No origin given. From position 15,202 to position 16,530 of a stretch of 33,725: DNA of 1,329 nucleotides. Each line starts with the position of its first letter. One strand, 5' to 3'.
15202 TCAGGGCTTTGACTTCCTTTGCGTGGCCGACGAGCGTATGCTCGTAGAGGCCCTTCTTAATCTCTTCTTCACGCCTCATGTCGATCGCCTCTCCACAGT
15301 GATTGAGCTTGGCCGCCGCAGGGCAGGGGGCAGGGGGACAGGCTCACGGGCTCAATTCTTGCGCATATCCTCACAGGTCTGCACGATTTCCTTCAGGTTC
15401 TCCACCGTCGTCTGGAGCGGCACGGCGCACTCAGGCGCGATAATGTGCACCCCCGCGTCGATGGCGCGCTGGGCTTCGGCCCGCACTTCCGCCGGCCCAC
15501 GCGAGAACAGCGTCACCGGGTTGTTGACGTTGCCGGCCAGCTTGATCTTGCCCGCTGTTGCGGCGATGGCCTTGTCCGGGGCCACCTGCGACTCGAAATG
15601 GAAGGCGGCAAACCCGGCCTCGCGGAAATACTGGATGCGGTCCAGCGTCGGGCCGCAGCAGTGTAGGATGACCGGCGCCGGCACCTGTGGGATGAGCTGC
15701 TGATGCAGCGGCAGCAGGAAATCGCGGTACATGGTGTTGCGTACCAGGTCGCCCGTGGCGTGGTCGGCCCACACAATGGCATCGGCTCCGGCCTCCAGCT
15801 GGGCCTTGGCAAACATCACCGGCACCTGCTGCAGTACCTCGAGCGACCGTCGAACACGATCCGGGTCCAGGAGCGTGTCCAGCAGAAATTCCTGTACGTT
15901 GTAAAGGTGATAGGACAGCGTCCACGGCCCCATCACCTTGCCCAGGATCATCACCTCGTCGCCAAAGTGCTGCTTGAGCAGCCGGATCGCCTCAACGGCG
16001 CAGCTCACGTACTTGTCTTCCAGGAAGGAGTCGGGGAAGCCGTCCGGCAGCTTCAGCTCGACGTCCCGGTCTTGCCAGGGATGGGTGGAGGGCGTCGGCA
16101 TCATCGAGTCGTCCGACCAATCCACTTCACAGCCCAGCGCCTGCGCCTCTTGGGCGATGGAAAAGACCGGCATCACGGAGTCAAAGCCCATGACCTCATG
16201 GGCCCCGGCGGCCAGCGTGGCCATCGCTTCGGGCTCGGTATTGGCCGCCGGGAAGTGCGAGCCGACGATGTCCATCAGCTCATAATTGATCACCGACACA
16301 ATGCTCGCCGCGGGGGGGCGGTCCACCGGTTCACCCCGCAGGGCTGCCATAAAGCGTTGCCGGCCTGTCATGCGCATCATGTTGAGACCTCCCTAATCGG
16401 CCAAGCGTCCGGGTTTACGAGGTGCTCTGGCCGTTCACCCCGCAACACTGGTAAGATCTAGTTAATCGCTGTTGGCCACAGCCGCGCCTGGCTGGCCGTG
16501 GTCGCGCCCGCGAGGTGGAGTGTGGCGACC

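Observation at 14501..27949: Complete four-component corrinoid methyl-transfer system, split across two divergent operons inside an oxygenase-rich cyclitol/sugar catabolic cluster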

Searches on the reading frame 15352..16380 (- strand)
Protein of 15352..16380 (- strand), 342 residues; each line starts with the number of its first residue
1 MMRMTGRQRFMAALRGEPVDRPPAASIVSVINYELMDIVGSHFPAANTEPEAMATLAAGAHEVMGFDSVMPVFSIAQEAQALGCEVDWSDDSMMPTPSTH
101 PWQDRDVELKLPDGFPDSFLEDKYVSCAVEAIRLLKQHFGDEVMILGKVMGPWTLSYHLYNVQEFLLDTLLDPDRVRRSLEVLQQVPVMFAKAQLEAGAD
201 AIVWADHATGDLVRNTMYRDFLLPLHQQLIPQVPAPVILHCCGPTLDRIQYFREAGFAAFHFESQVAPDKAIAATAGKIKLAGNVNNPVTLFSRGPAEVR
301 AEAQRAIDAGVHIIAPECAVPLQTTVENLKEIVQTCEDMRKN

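Call 3: search_protein_families(library=pfam, proteins=[window:15352-16380:-])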
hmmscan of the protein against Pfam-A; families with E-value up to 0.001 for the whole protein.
window:15352-16380:- (342 aa): 1 family
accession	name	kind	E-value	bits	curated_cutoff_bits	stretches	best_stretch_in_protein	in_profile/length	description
PF01208.23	URO-D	-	1.6e-66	225.2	23.9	1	6-338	2-345/346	Uroporphyrinogen decarboxylase (URO-D)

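Call 6: search_protein_families(library=ncbifam, proteins=[window:15352-16380:-])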
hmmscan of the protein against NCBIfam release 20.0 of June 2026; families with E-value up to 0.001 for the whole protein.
window:15352-16380:- (342 aa): 5 families
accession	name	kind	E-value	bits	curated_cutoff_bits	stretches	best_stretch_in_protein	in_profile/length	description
NF004889.0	PRK06252.1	subfamily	8.4e-79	265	244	1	1-341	1-338/340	methylcobalamin:coenzyme M methyltransferase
NF040654.1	MtaA_Meth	equivalog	2e-71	240.6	400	1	4-335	1-331/337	methylcobamide:CoM methyltransferase MtaA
TIGR01463.1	mtaA_cmuA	subfamily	2.2e-68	231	235.4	1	3-339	2-338/340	MtaA/CmuA family methyltransferase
NF041608.1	methylcob_mtaseMtbA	equivalog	3.1e-56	190.9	600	1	1-338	1-336/339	methylcobamide:CoM methyltransferase MtbA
TIGR01464.1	hemE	equivalog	4.8e-14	52.1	302.95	1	42-336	38-336/338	uroporphyrinogen decarboxylase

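Call 9: find_homologous_proteins(query=window:15352-16380:-)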
Query window:15352-16380:- (342 aa): 3127 proteins with E <= 0.001 among 8000 candidates; the best 120 are listed.
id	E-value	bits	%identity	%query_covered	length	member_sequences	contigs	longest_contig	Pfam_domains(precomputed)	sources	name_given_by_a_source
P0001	2.7e-210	716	89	100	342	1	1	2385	PF01208.24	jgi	jgi:methylthiol:coenzyme M methyltransferase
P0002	4.8e-210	715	89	100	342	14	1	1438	PF01208.24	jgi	-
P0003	7.5e-209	711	89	100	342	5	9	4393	PF01208.24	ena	-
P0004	1.1e-208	710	90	100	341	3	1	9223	PF01208.24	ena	-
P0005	3.6e-208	709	88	100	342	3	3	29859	PF01208.24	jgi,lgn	-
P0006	7.3e-208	708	89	100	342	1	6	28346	PF01208.24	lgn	-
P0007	3.9e-207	705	88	100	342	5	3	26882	PF01208.24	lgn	-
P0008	1.2e-206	704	89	100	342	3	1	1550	PF01208.24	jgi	jgi:[methyl-Co(III) methanol-specific corrinoid protein]:coenzyme M methyltransferase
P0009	1.7e-206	703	88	100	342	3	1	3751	PF01208.24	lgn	-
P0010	9.3e-206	701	88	100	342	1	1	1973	PF01208.24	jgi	jgi:[methyl-Co(III) methanol-specific corrinoid protein]:coenzyme M methyltransferase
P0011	4.1e-205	699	88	100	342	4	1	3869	PF01208.24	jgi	jgi:[methyl-Co(III) methanol-specific corrinoid protein]:coenzyme M methyltransferase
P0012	4.7e-205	698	88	100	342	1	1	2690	PF01208.24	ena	-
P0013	9.7e-205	697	89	99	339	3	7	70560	PF01208.24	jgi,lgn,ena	jgi:[methyl-Co(III) methanol-specific corrinoid protein]:coenzyme M methyltransferase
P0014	3.7e-204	696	87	100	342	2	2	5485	PF01208.24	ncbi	-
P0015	1.1e-203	694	88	99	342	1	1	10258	PF01208.24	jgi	jgi:MtaA/CmuA family methyltransferase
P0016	2.0e-203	693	87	100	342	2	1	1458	PF01208.24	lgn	-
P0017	1.6e-202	690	87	99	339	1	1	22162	PF01208.24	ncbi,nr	ncbi:MAG: MtaA/CmuA family methyltransferase [Anaerolineales bacterium]|nr:MtaA/CmuA family methyltr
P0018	5.3e-202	688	87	100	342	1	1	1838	PF01208.24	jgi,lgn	jgi:[methyl-Co(III) methanol-specific corrinoid protein]:coenzyme M methyltransferase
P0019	7.4e-200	681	86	100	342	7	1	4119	PF01208.24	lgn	-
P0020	3.7e-199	679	85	100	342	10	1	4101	PF01208.24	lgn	-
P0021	1.4e-198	677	85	100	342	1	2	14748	PF01208.24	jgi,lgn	-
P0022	2.9e-198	676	85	100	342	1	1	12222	PF01208.24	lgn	-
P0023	3.8e-196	669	85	99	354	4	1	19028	PF01208.24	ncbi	-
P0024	2.9e-194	663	83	100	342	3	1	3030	PF01208.24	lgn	-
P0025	2.7e-193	660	82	100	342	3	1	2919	PF01208.24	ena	-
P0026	1.6e-192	657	82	100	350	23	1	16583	PF01208.24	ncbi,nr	ncbi:MAG: MtaA/CmuA family methyltransferase [Candidatus Rokubacteria bacterium]|nr:MtaA/CmuA family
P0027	2.0e-192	657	83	99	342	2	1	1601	PF01208.24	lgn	-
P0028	6.8e-191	652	82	99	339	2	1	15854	PF01208.24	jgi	jgi:[methyl-Co(III) methanol-specific corrinoid protein]:coenzyme M methyltransferase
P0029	1.9e-189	647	80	100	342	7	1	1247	PF01208.24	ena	-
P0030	2.6e-189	647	80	100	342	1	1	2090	PF01208.24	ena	-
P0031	2.8e-189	647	81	100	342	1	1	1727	PF01208.24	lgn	-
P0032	4.0e-189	646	80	100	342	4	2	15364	PF01208.24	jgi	jgi:[methyl-Co(III) methanol-specific corrinoid protein]:coenzyme M methyltransferase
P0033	5.1e-189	646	81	100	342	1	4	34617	PF01208.24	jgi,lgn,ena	-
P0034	1.9e-188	644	80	100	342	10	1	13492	PF01208.24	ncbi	ncbi:MtaA/CmuA family methyltransferase [soil metagenome]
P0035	3.8e-188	643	82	100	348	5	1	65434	PF01208.24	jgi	jgi:[methyl-Co(III) methanol-specific corrinoid protein]:coenzyme M methyltransferase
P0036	4.9e-188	643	80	99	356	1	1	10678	PF01208.24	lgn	-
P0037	8.8e-188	642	80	100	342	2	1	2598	PF01208.24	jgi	jgi:[methyl-Co(III) methanol-specific corrinoid protein]:coenzyme M methyltransferase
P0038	1.3e-187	641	79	100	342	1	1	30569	PF01208.24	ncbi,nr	ncbi:MAG: MtaA/CmuA family methyltransferase [Chloroflexi bacterium]|nr:MtaA/CmuA family methyltrans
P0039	2.5e-187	640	80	100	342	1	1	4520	PF01208.24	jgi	jgi:MtaA/CmuA family methyltransferase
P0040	8.7e-185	632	80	100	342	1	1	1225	PF01208.24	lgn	-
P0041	9.1e-185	632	79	100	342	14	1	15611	PF01208.24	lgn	-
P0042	1.2e-184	631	80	100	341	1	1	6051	PF01208.24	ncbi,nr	ncbi:MAG: MtaA/CmuA family methyltransferase [Anaerolineae bacterium]|nr:MtaA/CmuA family methyltran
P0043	3.8e-184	630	80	99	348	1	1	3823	PF01208.24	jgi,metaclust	metaclust:\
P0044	4.5e-184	629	78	99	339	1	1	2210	PF01208.24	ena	-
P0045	1.8e-183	628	81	99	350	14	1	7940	PF01208.24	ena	-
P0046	2.3e-183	627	79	100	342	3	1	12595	PF01208.24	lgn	-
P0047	4.3e-183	626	78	100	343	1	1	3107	PF01208.24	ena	-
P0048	1.3e-182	625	79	100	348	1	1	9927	PF01208.24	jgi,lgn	-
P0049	2.3e-182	624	79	99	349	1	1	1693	PF01208.24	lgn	-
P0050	3.3e-182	623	80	99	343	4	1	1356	PF01208.24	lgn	-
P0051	4.9e-182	623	79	100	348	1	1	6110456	PF01208.24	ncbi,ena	-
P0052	1.8e-181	621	78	99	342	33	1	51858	PF01208.24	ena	-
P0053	3.4e-181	620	77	100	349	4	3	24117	PF01208.24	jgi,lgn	-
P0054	8.6e-181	619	77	99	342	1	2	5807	PF01208.24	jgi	jgi:[methyl-Co(III) methanol-specific corrinoid protein]:coenzyme M methyltransferase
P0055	1.1e-180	618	78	99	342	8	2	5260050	PF01208.24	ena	-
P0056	2.6e-180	617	78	100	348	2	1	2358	PF01208.24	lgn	-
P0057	3.4e-180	617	77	99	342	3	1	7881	PF01208.24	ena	-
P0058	3.4e-180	617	77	100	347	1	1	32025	PF01208.24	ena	-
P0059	4.0e-180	616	78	99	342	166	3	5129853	PF01208.24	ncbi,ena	-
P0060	5.0e-180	616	78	100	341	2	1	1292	PF01208.24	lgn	-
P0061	5.1e-180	616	76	100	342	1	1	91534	PF01208.24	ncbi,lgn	ncbi:MAG: uroporphyrinogen decarboxylase family protein [Chloroflexota bacterium]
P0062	5.5e-180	616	77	100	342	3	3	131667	PF01208.24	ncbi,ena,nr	ncbi:MAG: hypothetical protein OXF54_11290 [Caldilineaceae bacterium]|nr:hypothetical protein [Caldi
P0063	9.3e-180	615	78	100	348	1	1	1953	PF01208.24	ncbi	-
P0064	1.0e-179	615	77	100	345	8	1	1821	PF01208.24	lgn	-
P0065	1.4e-179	615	77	100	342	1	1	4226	PF01208.24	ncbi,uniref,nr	ncbi:MAG: MtaA/CmuA family methyltransferase [Caldilineaceae bacterium SB0675_bin_29]|uniref:MtaA/Cm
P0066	1.5e-179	615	77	100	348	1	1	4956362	PF01208.24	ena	-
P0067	1.7e-179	614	78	99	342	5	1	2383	PF01208.24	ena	-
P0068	7.1e-179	612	79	97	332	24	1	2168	PF01208.24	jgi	jgi:[methyl-Co(III) methanol-specific corrinoid protein]:coenzyme M methyltransferase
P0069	1.9e-178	611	76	99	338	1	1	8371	PF01208.24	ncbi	-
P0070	3.7e-178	610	78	99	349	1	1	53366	PF01208.24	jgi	jgi:[methyl-Co(III) methanol-specific corrinoid protein]:coenzyme M methyltransferase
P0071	1.3e-177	608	77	99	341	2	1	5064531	PF01208.24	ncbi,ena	-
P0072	1.4e-177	608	76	99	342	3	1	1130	PF01208.24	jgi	jgi:[methyl-Co(III) methanol-specific corrinoid protein]:coenzyme M methyltransferase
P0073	1.5e-177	608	76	100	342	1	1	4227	PF01208.24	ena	-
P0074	7.2e-177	606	76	99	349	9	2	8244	PF01208.24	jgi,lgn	jgi:methylthiol:coenzyme M methyltransferase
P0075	8.9e-177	606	76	100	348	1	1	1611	PF01208.24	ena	-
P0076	1.3e-176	605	76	99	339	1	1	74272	PF01208.24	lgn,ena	-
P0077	1.3e-176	605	76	99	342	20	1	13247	PF01208.24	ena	-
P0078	1.6e-176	605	76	99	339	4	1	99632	PF01208.24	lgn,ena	-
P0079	1.6e-176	605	76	100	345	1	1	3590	PF01208.24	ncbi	-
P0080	4.2e-176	603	76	99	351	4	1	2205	PF01208.24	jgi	jgi:[methyl-Co(III) methanol-specific corrinoid protein]:coenzyme M methyltransferase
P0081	4.2e-176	603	76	99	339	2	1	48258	PF01208.24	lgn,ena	-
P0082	4.5e-176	603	76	99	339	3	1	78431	PF01208.24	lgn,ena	-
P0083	1.0e-175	602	77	99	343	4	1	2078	PF01208.24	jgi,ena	-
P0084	2.0e-175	601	77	99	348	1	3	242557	PF01208.24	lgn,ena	-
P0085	6.3e-175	599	76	99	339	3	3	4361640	PF01208.24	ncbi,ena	-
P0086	9.7e-175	599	75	100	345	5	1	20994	PF01208.24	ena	-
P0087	1.1e-174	599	84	90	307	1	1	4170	PF01208.24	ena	-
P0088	1.4e-174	598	77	97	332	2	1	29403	PF01208.24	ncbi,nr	ncbi:MAG: MtaA/CmuA family methyltransferase [Chloroflexi bacterium]|nr:MtaA/CmuA family methyltrans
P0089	1.5e-174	598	77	98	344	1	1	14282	PF01208.24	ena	-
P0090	1.1e-173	595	78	97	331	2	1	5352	PF01208.24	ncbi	-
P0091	2.3e-173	594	77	97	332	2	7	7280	PF01208.24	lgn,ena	-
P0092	6.4e-172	590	73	99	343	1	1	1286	PF01208.24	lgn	-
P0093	8.4e-172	589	79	95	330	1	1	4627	PF01208.24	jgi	jgi:[methyl-Co(III) methanol-specific corrinoid protein]:coenzyme M methyltransferase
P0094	2.8e-170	584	75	98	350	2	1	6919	PF01208.24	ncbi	-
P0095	4.9e-170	583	70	99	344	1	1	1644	PF01208.24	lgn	-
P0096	1.3e-168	579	73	98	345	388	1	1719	PF01208.24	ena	-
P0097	1.8e-168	578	73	99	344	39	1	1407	PF01208.24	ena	-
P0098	1.7e-167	575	72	99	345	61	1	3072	PF01208.24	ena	-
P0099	4.4e-167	574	73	99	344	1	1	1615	PF01208.24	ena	-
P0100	6.5e-167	573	72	99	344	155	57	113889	PF01208.24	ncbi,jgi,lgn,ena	-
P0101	6.6e-167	573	72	99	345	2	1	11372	PF01208.24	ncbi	-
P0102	8.0e-167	573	73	99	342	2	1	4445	PF01208.24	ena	-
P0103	1.3e-166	572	72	99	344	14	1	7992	PF01208.24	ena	-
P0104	1.3e-166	572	73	99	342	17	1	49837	PF01208.24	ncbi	-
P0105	4.7e-166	570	90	80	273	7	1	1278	PF01208.24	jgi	jgi:[methyl-Co(III) methanol-specific corrinoid protein]:coenzyme M methyltransferase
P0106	6.5e-166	570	78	91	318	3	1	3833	PF01208.24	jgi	jgi:[methyl-Co(III) methanol-specific corrinoid protein]:coenzyme M methyltransferase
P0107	1.0e-165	569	69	98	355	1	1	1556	PF01208.24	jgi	jgi:MtaA/CmuA family methyltransferase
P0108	1.5e-165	569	73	98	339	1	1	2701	PF01208.24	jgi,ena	-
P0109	4.4e-165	567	73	100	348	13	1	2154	PF01208.24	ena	-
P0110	6.8e-165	566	71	99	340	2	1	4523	PF01208.24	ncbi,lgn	-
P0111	9.3e-165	566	71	99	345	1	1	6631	PF01208.24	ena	-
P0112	9.6e-164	563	71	98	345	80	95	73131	PF01208.24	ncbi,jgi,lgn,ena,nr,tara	ncbi:MAG: uroporphyrinogen decarboxylase family protein [SAR324 cluster bacterium]|jgi:[methyl-Co(II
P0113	4.1e-163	561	71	98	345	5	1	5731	PF01208.24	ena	-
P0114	2.1e-162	558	72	100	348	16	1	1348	PF01208.24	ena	-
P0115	4.8e-161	554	71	98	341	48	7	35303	PF01208.24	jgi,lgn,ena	-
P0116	7.0e-160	550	69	99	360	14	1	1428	PF01208.24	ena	-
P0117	1.2e-158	546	70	98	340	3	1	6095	PF01208.24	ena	-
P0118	1.8e-155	535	78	85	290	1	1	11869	PF01208.24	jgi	jgi:[methyl-Co(III) methanol-specific corrinoid protein]:coenzyme M methyltransferase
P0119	8.7e-146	504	82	76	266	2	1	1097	PF01208.24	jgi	jgi:[methyl-Co(III) methanol-specific corrinoid protein]:coenzyme M methyltransferase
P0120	3.2e-143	495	80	79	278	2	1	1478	PF01208.24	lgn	-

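Call 10: search_solved_structures(query=window:15352-16380:-, max_evalue=0.00001)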
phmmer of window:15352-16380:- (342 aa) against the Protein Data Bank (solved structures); distinct sequences matched with E-value up to 0.00001: 3.
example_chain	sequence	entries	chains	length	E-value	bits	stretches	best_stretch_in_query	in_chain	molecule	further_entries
4ay7_A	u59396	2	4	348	3.2e-54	187.8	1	3-335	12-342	METHYLCOBALAMIN: COENZYME M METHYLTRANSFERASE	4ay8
6w2o_A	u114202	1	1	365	3.4e-11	46.4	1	8-309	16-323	Uroporphyrinogen decarboxylase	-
4exq_A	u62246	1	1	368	4e-07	33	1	99-309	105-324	Uroporphyrinogen decarboxylase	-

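Call 11: find_encoding_contigs(protein=window:15352-16380:-, flank=10000, max_places=4)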
Protein window:15352-16380:- (342 aa): no gene with exactly this product is on record in the collection.

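Call 12: find_related_loci(query=window:15352-16380:-, collection=genome_contigs, flank=10000)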
Query window:15352-16380:- (342 aa) in genome_contigs; peptide patterns used: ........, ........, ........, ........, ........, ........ (x = any residue, [..] = any of these).
142 stretches matched a pattern; 35 encode a relative of the query (tblastn E <= 1e-3); 35 distinct loci.
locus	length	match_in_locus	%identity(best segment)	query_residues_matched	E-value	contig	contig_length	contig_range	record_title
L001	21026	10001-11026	85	1-342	0e+0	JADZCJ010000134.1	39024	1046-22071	MAG: Anaerolineae bacterium isolate SJ719 c_000001775726, whole genome shotgun sequence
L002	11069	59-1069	85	4-340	0e+0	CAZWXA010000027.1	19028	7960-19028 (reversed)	MAG TPA_asm: uncultured bacterium isolate SRP119689_co1_6 genome assembly, contig: NODE_3932_length_19028_cov_7.624361,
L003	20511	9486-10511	80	1-342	0e+0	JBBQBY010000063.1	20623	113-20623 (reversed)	MAG: Caldilineales bacterium isolate Co_metawrap_1292 Cmw_1292_k141_24712072_length_20623_cov_12.8746, whole genome shot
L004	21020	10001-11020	79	1-340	0e+0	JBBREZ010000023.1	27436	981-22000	MAG: Caldilineales bacterium isolate Co_metawrap_2541 Cmw_2541_k141_24625864_length_27436_cov_8.0000, whole genome shotg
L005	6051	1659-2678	80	1-341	0e+0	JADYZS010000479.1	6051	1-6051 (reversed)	MAG: Anaerolineae bacterium isolate SJ583 c_000001771856, whole genome shotgun sequence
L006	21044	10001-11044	79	1-342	0e+0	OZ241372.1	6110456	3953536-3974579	MAG: Anaerolineae bacterium isolate 91413526-a19b-453a-ba52-6be33c551559 genome assembly, chromosome: 1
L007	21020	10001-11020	77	1-340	0e+0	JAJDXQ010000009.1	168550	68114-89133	MAG: Caldilineaceae bacterium isolate jk18x27bins.44 k141_642037, whole genome shotgun sequence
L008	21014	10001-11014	76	1-338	0e+0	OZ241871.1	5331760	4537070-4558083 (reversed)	MAG: Caldilineaceae bacterium isolate ea08df4b-e095-422e-90d1-681d82f9c982 genome assembly, chromosome: 1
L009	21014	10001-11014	76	1-338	0e+0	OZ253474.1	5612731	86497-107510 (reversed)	MAG: Caldilineaceae bacterium isolate 7c7c1193-bf75-4e40-864d-2741339ee042 genome assembly, chromosome: 1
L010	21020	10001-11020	78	1-340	0e+0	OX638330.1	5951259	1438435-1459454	MAG: uncultured Caldilineaceae bacterium isolate 76db5b8c-001f-43e6-88b1-0bf759d03ef1 genome assembly, chromosome: 1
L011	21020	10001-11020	78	1-340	0e+0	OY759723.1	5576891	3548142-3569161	MAG: Caldilineaceae bacterium isolate cb27a3f3-5ea9-4825-a433-acfe24f43893 genome assembly, chromosome: 1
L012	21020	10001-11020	78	1-340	0e+0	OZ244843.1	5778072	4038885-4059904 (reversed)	MAG: Caldilineaceae bacterium isolate 612c1115-7bee-47f5-8639-a20ad7d78505 genome assembly, chromosome: 1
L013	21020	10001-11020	78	1-340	0e+0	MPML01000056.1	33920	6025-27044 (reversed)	MAG: Caldilineaceae bacterium bin5 NODE_1975_length_33920_cov_13.672_ID_3949, whole genome shotgun sequence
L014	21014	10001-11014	75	1-338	1e-180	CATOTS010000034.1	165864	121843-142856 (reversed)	MAG: uncultured Caldilineaceae bacterium isolate 89edc99b-a254-4a58-8b99-7cf6359c985e genome assembly, contig: contig_34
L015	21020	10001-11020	77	1-340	1e-180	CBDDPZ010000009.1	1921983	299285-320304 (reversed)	MAG: Caldilineaceae bacterium isolate f93c2c69-6aeb-4345-88ba-e13d141334d7 genome assembly, contig: contig_9, whole geno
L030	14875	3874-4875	69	4-337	2e-157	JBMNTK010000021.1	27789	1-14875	MAG: Anaerolineae bacterium isolate SBF912SR1HQ0001 scaffold_5072_c1, whole genome shotgun sequence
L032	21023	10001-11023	91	1-341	0e+0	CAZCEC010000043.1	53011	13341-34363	MAG TPA_asm: uncultured Anaerolineales bacterium isolate binchicken_co179_60 genome assembly, contig: NODE_1905_length_5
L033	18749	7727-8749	77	1-341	0e+0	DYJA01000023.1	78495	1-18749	MAG TPA_asm: Candidatus Aquidulcis sp. isolate FI88_2_58_12 Afr_mines_FI88_161_length_78495_cov_4_905405, whole genome s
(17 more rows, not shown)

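Call 14: find_encoding_contigs(protein=P0059, flank=10000, max_places=3)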
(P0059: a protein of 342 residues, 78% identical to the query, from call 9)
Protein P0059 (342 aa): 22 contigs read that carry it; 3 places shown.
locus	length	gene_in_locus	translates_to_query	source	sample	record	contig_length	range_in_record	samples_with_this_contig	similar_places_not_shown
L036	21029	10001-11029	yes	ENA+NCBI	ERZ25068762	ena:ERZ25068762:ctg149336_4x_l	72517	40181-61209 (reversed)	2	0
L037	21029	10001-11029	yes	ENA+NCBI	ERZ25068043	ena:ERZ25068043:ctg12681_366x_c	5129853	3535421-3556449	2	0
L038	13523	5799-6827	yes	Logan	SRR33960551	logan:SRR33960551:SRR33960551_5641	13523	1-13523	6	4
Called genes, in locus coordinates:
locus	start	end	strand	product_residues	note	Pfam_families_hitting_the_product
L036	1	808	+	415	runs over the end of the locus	PF03453:MoeA_N, PF00994:MoCF_biosynth, PF03454:MoeA_C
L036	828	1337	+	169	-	PF01967:MoaC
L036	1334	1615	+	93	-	PF02597:ThiS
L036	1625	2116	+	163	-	PF02391:MoaE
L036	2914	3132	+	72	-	-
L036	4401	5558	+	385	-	PF01476:LysM (weak), PF23473:LysM3_LYK4_5 (faint)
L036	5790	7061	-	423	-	PF00226:DnaJ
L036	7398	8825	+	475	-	PF02463:SMC_N, PF11398:DUF2813 (weak), PF13175:AAA_15, PF13476:AAA_23, PF13514:AAA_27 (faint), PF13304:AAA_21, PF13175:AAA_15 (weak)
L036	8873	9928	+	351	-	PF02615:Ldh_2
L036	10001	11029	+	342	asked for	PF01208:URO-D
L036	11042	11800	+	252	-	PF02607:B12-binding_2, PF02310:B12-binding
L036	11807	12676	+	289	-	PF00809:Pterin_bind, PF03599:CdhD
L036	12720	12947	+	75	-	-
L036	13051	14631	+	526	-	PF17650:RACo_linker, PF17651:Raco_middle, PF14574:RACo_C_ter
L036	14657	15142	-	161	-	PF02826:2-Hacid_dh_C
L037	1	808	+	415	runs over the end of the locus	PF03453:MoeA_N, PF00994:MoCF_biosynth, PF03454:MoeA_C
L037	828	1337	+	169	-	PF01967:MoaC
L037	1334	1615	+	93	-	PF02597:ThiS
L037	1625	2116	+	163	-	PF02391:MoaE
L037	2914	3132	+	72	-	-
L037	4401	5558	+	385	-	PF01476:LysM (weak), PF23473:LysM3_LYK4_5 (faint)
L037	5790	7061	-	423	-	PF00226:DnaJ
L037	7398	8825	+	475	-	PF02463:SMC_N, PF11398:DUF2813 (weak), PF13175:AAA_15, PF13476:AAA_23, PF13514:AAA_27 (faint), PF13304:AAA_21, PF13175:AAA_15 (weak)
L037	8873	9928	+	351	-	PF02615:Ldh_2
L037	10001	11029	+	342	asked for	PF01208:URO-D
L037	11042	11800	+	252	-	PF02607:B12-binding_2, PF02310:B12-binding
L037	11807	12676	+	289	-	PF00809:Pterin_bind, PF03599:CdhD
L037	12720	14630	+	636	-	PF00111:Fer2, PF17650:RACo_linker, PF17651:Raco_middle, PF14574:RACo_C_ter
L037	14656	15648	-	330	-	PF00389:2-Hacid_dh, PF02826:2-Hacid_dh_C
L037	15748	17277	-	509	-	PF00732:GMC_oxred_N, PF05199:GMC_oxred_C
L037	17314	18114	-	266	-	PF05721:PhyH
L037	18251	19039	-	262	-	PF05721:PhyH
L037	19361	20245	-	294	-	PF01909:NTP_transf_2 (weak)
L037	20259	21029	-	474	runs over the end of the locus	PF00884:Sulfatase, PF16347:SGSH_C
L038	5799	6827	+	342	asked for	PF01208:URO-D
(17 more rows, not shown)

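Call 15: find_encoding_contigs(protein=P0013, flank=10000, max_places=3)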
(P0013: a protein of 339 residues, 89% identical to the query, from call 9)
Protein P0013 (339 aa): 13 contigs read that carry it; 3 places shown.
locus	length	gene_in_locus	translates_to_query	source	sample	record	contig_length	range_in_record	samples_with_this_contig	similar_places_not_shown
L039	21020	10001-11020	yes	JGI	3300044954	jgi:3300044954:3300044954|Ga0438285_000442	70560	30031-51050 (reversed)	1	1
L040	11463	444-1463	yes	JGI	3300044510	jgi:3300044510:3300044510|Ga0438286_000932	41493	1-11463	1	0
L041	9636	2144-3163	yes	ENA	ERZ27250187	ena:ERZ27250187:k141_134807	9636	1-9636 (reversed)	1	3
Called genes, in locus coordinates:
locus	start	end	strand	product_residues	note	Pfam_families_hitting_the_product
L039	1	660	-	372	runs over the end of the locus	PF04909:Amidohydro_2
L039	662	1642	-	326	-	PF00389:2-Hacid_dh, PF01262:AlaDh_PNT_C (faint), PF02826:2-Hacid_dh_C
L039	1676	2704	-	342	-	PF00005:ABC_tran, PF13401:AAA_22 (weak), PF08352:oligo_HPY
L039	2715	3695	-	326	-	PF00005:ABC_tran, PF13304:AAA_21 (faint), PF13401:AAA_22 (faint), PF08352:oligo_HPY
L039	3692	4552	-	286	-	PF00528:BPD_transp_1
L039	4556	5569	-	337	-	PF00528:BPD_transp_1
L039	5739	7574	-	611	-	PF00496:SBP_bac_5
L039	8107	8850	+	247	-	PF00392:GntR, PF08279:HTH_11 (faint), PF07729:FCD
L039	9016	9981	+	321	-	PF00389:2-Hacid_dh, PF02826:2-Hacid_dh_C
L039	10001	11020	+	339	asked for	PF01208:URO-D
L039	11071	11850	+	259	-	PF02607:B12-binding_2, PF02310:B12-binding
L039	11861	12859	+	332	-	PF00389:2-Hacid_dh, PF02826:2-Hacid_dh_C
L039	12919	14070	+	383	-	PF01208:URO-D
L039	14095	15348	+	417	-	PF01321:Creatinase_N, PF00557:Peptidase_M24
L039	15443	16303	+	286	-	PF01261:AP_endonuc_2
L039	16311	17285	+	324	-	PF01073:3Beta_HSD, PF01370:Epimerase, PF02719:Polysacc_synt_2 (faint), PF04321:RmlD_sub_bind (weak), PF07993:NAD_binding_4 (faint), PF13460:NAD_binding_10, PF16363:GDP_Man_Dehyd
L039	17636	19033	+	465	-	-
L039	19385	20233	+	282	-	PF00528:BPD_transp_1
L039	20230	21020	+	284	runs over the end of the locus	PF00528:BPD_transp_1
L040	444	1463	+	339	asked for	PF01208:URO-D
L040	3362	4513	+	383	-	PF01208:URO-D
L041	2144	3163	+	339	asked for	PF01208:URO-D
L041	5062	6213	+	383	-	PF01208:URO-D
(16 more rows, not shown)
